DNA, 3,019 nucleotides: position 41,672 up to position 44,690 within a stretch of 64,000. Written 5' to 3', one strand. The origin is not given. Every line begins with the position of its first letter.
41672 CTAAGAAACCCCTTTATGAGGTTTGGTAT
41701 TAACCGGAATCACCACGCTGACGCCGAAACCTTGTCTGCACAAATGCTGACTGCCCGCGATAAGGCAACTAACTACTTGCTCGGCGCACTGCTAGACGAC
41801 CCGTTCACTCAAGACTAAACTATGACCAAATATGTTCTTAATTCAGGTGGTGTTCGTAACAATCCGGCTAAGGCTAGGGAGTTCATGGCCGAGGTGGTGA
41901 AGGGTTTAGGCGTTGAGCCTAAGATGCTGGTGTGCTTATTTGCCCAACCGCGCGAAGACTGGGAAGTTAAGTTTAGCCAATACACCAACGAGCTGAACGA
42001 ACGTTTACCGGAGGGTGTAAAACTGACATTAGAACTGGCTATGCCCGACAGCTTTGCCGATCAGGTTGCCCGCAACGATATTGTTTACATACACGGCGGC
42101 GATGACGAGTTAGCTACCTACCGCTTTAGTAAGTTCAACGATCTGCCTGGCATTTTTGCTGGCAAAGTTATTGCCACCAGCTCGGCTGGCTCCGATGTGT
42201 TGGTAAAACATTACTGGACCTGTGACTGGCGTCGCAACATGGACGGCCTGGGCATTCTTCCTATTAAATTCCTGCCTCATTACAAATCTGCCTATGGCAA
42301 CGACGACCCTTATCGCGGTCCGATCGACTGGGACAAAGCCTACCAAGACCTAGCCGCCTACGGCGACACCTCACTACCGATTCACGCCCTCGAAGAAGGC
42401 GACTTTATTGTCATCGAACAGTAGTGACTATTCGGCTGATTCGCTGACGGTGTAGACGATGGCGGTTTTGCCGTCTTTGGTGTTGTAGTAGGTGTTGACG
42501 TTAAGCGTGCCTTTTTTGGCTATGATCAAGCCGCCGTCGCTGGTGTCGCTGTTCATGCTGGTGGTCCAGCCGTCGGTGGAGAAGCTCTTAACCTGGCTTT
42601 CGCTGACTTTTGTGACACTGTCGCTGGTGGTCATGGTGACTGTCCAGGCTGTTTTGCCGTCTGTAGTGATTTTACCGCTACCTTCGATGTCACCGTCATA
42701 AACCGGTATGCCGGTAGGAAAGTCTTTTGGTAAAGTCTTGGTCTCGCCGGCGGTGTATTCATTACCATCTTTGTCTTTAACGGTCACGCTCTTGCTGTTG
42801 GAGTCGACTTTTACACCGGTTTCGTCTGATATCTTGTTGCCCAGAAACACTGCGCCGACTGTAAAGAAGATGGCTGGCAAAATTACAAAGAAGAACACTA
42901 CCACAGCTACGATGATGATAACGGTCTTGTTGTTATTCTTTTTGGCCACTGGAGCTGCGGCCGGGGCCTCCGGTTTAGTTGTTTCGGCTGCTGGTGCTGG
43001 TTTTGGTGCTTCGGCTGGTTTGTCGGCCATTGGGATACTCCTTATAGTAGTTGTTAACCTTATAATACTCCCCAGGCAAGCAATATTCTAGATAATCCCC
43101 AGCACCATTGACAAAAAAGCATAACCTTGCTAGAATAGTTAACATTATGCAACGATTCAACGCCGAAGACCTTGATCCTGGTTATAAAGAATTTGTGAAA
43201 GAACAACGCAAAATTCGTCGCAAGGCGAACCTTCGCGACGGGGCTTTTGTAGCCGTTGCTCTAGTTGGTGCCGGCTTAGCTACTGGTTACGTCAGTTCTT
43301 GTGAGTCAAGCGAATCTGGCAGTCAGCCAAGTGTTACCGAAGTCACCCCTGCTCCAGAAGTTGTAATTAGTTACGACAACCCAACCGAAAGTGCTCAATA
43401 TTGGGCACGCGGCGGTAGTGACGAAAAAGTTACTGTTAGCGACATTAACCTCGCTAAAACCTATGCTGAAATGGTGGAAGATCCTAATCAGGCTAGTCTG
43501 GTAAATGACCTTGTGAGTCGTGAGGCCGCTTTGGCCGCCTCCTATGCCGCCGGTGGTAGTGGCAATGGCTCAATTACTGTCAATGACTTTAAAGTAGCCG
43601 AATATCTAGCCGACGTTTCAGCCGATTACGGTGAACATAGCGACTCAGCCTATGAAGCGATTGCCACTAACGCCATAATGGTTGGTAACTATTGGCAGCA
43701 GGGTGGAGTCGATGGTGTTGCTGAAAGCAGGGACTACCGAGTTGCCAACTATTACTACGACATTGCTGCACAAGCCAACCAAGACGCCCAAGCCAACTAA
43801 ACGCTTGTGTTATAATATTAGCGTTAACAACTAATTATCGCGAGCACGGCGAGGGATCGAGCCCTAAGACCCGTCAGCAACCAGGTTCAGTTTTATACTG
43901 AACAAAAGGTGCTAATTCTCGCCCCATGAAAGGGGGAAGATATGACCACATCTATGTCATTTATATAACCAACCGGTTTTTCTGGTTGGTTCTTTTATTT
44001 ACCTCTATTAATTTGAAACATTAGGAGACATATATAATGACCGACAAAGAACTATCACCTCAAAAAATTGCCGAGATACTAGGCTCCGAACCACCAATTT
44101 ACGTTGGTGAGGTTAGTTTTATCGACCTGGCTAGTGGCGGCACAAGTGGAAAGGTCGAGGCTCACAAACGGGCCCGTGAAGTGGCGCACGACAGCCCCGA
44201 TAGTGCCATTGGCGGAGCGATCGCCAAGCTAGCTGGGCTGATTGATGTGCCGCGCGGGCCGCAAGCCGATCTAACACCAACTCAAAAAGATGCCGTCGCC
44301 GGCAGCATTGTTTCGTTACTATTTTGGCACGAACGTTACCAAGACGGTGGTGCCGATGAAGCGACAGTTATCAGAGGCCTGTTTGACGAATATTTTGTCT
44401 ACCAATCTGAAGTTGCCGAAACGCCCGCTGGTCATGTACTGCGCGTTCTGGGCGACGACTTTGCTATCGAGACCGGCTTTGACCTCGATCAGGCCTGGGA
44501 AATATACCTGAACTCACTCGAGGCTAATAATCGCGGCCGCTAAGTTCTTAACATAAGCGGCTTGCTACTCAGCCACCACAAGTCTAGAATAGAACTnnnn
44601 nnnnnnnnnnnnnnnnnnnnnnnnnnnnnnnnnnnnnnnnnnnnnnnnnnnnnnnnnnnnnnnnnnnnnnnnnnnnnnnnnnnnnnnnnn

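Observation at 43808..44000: Promoter-to-terminator structured RNA candidate upstream of an orphan gene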

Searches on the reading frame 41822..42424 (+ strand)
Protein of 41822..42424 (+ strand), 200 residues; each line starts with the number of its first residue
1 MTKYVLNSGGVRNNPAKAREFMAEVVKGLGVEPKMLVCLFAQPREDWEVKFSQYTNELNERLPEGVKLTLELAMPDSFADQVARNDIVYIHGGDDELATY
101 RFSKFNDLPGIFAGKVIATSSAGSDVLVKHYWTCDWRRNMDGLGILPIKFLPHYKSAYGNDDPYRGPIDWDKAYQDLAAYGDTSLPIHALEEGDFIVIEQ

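Call 7: search_protein_families(library=pfam, proteins=[window:41822-42424:+], max_evalue=0.01)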
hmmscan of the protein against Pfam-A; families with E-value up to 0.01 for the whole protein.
window:41822-42424:+ (200 aa): 1 family
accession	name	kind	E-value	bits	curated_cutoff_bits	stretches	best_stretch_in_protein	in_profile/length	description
PF03575.23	Peptidase_S51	-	4.6e-06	26.9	23.9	1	75-199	73-199/206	Peptidase family S51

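Call 8: search_protein_families(library=ncbifam, proteins=[window:41822-42424:+], max_evalue=0.01)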
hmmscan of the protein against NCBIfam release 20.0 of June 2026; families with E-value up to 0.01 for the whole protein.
window:41822-42424:+ (200 aa): 0 families

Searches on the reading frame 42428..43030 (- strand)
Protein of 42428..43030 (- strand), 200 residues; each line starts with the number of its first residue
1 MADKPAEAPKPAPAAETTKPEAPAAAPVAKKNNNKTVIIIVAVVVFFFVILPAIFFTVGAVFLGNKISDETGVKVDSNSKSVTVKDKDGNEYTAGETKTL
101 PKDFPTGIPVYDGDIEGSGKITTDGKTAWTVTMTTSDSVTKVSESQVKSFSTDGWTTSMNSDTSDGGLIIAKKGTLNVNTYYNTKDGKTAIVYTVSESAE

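Call 7: search_protein_families(library=pfam, proteins=[window:42428-43030:-], max_evalue=0.01)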
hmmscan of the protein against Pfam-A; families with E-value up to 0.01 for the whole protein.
window:42428-43030:- (200 aa): 2 families
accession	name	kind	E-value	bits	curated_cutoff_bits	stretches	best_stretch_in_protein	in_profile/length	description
PF15957.10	Comm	-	0.0071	17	27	0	36-130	6-98/110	Commissureless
PF20775.2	Tag1_N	-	0.0089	16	28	0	136-184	7-56/190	Tag1 N-terminal domain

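Call 8: search_protein_families(library=ncbifam, proteins=[window:42428-43030:-], max_evalue=0.01)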
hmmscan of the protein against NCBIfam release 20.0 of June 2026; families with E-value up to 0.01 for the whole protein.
window:42428-43030:- (200 aa): 1 family
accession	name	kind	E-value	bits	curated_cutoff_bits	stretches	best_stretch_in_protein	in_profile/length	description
NF042931.1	SAG1386_EF1546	equivalog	0.0017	18.4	80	1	30-148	22-101/158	SAG1386/EF1546 family surface-associated protein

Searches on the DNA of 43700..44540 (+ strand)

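Call 4: search_rna_families(source=window, start=43700, end=44150, threshold=evalue, max_evalue=1, show_alignments=3)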
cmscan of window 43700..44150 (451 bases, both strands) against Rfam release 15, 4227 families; matches with E-value up to 1: 2.
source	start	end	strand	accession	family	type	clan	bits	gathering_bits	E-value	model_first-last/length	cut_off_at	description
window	43832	43945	+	RF00162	SAM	Cis-reg; riboswitch;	CL00012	51.3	44.4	5.2e-11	1-108/108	no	SAM riboswitch aptamer (S box leader)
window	43950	44127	+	RF00124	IS102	Gene; sRNA;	-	19.4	46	0.47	1-206/206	no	IS102 RNA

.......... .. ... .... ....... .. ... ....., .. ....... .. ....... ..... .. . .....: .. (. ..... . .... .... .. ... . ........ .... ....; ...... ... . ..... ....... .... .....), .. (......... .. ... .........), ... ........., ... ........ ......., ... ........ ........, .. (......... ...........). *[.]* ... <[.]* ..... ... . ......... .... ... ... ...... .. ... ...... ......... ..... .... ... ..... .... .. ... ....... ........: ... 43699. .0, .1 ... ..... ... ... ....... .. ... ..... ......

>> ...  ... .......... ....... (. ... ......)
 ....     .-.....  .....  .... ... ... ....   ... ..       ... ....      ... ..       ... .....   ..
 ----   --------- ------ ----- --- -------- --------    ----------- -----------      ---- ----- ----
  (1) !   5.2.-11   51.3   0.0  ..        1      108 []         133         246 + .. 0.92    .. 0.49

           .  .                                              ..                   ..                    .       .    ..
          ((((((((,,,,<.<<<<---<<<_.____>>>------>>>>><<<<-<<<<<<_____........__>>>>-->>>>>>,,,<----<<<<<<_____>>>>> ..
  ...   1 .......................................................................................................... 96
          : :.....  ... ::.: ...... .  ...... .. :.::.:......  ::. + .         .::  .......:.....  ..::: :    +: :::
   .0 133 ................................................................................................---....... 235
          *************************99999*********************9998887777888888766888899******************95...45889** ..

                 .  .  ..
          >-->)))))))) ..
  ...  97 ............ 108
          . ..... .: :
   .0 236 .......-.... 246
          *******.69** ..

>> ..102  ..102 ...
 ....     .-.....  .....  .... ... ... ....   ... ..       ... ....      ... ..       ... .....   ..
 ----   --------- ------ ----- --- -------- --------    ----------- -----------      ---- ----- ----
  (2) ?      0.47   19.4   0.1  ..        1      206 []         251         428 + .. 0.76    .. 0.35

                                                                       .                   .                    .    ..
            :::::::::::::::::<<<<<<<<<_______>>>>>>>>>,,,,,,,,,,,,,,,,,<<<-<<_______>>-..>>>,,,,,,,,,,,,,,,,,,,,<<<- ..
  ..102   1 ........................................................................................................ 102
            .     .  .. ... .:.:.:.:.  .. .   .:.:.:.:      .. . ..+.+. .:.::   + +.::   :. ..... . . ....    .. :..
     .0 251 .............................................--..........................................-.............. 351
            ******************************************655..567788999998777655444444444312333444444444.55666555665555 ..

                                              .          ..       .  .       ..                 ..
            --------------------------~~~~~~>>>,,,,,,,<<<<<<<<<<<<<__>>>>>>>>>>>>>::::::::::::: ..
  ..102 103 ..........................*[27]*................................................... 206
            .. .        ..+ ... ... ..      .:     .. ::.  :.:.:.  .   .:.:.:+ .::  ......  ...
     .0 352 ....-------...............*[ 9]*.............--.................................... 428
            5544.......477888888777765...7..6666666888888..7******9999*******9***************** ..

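Call 23: search_rna_families(sources=[L001, L004, L005, L008, L010], threshold=gathering)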
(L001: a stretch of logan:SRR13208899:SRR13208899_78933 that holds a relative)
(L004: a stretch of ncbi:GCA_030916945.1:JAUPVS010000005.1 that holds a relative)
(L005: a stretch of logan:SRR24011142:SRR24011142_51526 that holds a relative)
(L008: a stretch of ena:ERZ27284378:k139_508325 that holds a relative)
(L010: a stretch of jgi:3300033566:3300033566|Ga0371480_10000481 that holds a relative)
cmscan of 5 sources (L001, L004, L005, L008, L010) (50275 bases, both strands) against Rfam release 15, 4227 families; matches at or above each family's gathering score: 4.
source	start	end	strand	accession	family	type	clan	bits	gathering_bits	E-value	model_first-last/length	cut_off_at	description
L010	12700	12773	-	RF00005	tRNA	Gene; tRNA;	CL00001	70.3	29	2e-13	1-71/71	no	tRNA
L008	672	745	+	RF00005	tRNA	Gene; tRNA;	CL00001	64.2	29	9.5e-12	1-71/71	no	tRNA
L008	4190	4261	+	RF00005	tRNA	Gene; tRNA;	CL00001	63.8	29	1.2e-11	1-71/71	no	tRNA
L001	9796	9909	+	RF00162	SAM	Cis-reg; riboswitch;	CL00012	51.3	44.4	5.8e-09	1-108/108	no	SAM riboswitch aptamer (S box leader)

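Call 33: search_rna_families(sources=[L011, L012, L013, L014, L015, L016, L017], threshold=evalue, max_evalue=0.1)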
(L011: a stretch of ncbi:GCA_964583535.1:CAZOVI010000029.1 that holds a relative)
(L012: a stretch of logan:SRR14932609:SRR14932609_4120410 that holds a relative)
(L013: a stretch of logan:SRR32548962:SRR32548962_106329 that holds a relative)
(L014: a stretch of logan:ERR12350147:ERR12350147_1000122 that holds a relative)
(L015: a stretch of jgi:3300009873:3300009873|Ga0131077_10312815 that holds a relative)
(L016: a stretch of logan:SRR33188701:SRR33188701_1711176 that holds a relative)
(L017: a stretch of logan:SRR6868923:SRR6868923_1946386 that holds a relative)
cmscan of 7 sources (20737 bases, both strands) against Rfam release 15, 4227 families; matches with E-value up to 0.1: 9.
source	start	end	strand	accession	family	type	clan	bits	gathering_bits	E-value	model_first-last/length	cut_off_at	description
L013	4822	4925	+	RF00162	SAM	Cis-reg; riboswitch;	CL00012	53.9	44.4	4.2e-10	1-108/108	no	SAM riboswitch aptamer (S box leader)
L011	1140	1250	+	RF00162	SAM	Cis-reg; riboswitch;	CL00012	53.8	44.4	4.3e-10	1-108/108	no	SAM riboswitch aptamer (S box leader)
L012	178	288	+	RF00162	SAM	Cis-reg; riboswitch;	CL00012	53.8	44.4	4.3e-10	1-108/108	no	SAM riboswitch aptamer (S box leader)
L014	1251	1361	+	RF00162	SAM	Cis-reg; riboswitch;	CL00012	49.6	44.4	7.3e-09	1-108/108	no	SAM riboswitch aptamer (S box leader)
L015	478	585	+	RF00162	SAM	Cis-reg; riboswitch;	CL00012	49.3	44.4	8.9e-09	1-108/108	no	SAM riboswitch aptamer (S box leader)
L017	1014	1116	+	RF00162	SAM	Cis-reg; riboswitch;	CL00012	45.4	44.4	1.2e-07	1-108/108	no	SAM riboswitch aptamer (S box leader)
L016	817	935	+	RF00514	His_leader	Cis-reg; leader;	-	32.9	49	0.059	1-126/126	no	Histidine operon leader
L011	2109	2218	+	RF02936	Chloroflexus-1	Gene; sRNA;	-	23.6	181.5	0.024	1-171/171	no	Chloroflexus-1 RNA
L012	1146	1255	+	RF02936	Chloroflexus-1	Gene; sRNA;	-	23.6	181.5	0.024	1-171/171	no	Chloroflexus-1 RNA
